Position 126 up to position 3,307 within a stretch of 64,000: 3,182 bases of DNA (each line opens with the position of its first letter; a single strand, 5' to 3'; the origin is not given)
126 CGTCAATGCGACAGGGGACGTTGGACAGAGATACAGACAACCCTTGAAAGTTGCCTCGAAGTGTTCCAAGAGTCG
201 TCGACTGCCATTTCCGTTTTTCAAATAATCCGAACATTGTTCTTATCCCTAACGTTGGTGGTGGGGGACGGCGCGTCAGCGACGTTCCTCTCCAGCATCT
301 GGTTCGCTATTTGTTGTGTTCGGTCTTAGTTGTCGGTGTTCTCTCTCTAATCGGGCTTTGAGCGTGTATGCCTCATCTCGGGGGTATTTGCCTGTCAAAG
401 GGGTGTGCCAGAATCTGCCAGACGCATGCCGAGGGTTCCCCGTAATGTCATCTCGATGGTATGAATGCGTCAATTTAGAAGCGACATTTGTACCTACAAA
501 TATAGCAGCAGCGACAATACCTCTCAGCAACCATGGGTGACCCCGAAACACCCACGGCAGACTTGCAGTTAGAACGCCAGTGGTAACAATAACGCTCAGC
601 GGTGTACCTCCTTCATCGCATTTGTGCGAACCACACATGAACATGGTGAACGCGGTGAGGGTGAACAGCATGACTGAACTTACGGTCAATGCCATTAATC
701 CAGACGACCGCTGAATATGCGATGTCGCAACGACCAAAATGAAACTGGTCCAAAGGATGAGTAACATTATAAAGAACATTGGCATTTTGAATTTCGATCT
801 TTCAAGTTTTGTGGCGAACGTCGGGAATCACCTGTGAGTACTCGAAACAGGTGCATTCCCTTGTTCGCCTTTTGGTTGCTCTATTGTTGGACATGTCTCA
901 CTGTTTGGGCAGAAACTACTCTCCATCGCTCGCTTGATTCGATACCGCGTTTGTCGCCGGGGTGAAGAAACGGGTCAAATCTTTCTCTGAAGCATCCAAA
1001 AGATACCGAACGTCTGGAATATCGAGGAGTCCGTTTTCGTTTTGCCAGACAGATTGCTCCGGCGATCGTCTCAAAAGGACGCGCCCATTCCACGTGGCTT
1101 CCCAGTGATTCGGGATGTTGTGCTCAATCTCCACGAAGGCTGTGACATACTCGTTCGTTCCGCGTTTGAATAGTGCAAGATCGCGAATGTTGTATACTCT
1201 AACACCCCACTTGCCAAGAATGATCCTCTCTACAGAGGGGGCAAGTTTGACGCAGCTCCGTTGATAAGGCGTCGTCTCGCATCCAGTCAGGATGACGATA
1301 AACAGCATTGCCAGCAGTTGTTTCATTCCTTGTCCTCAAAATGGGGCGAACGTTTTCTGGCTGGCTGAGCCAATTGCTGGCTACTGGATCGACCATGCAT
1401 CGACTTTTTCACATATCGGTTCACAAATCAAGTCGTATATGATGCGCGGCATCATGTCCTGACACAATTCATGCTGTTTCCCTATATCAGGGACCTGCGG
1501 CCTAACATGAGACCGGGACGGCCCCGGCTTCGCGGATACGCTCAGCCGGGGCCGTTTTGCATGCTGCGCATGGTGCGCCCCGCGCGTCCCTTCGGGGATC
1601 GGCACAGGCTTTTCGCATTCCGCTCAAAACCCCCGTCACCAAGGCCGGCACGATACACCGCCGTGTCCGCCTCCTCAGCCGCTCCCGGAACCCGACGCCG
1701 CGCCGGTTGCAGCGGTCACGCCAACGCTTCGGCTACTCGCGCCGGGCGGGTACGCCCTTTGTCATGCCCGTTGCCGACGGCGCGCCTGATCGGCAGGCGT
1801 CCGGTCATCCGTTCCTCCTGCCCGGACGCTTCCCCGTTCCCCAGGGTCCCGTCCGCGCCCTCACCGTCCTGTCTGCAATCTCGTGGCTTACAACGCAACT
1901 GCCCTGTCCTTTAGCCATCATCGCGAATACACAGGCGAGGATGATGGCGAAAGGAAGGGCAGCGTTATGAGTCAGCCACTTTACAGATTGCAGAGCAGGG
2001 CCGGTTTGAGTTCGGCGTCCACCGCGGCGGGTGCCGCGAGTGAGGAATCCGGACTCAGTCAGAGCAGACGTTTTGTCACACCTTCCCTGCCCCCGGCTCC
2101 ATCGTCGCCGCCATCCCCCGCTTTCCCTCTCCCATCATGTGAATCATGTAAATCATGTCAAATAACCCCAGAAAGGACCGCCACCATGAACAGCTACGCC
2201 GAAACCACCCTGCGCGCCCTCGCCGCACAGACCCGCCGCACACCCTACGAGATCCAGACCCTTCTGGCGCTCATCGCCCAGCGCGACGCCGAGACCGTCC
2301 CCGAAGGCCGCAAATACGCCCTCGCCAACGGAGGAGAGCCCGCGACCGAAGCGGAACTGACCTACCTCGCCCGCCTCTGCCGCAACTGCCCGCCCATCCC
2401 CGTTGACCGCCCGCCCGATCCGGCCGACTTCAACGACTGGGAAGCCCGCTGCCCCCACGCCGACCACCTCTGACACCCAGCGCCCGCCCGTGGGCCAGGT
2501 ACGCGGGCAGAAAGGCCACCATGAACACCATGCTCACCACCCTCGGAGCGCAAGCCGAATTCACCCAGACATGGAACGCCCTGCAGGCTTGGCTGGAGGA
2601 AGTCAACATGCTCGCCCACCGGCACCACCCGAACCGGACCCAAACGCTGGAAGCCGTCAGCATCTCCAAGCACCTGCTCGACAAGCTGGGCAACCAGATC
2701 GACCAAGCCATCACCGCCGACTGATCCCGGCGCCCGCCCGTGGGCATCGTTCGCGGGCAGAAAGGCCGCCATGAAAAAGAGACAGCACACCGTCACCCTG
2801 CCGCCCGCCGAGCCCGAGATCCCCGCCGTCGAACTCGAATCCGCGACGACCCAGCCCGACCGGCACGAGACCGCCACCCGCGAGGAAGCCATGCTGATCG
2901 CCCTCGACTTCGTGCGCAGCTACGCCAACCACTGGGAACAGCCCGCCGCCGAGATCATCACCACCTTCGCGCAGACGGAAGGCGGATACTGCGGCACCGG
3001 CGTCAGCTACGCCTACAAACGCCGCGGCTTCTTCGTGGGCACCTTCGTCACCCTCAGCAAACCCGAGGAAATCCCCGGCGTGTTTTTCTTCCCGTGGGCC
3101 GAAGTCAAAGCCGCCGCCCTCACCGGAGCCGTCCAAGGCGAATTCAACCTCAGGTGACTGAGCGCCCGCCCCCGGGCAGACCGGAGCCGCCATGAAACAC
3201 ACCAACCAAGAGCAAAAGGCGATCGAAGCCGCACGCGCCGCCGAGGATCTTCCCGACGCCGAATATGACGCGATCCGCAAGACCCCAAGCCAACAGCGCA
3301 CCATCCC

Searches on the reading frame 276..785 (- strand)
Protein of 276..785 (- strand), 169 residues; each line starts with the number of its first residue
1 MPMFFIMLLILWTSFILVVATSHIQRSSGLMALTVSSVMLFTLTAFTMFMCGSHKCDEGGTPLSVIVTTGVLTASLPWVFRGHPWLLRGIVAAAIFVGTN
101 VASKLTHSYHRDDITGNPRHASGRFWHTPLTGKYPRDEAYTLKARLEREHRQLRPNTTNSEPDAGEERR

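Call 15: search_protein_families(library=padloc, proteins=[window:276-785:-], max_evalue=0.01)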
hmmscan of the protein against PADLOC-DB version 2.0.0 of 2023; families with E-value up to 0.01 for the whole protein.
window:276-785:- (169 aa): 0 families
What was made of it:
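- On Known anti-phage defence systems (PADLOC-DB v2): 0 families for the 318-aa and the 138-aa proteins (call 15).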

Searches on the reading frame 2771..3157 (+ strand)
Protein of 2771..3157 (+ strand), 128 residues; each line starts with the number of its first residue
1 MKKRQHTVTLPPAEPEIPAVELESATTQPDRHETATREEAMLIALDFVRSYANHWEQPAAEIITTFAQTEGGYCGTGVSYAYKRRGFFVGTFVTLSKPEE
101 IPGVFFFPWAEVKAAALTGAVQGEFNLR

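Call 15: search_protein_families(library=padloc, proteins=[window:2771-3157:+], max_evalue=0.01)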
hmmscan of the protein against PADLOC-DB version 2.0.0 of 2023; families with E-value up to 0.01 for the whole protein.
window:2771-3157:+ (128 aa): 0 families

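Call 42: find_related_loci(query=window:2771-3157:+, collection=metagenome_contigs, flank=10000)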
Query window:2771-3157:+ (128 aa) in metagenome_contigs; peptide patterns used: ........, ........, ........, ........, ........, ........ (x = any residue, [..] = any of these).
165 stretches matched a pattern, but none encodes a relative of the query by tblastn (E <= 1e-3).

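Call 64: search_protein_families(library=phrogs, proteins=[window:2771-3157:+], max_evalue=0.01)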
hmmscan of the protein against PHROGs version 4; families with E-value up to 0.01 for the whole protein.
window:2771-3157:+ (128 aa): 0 families
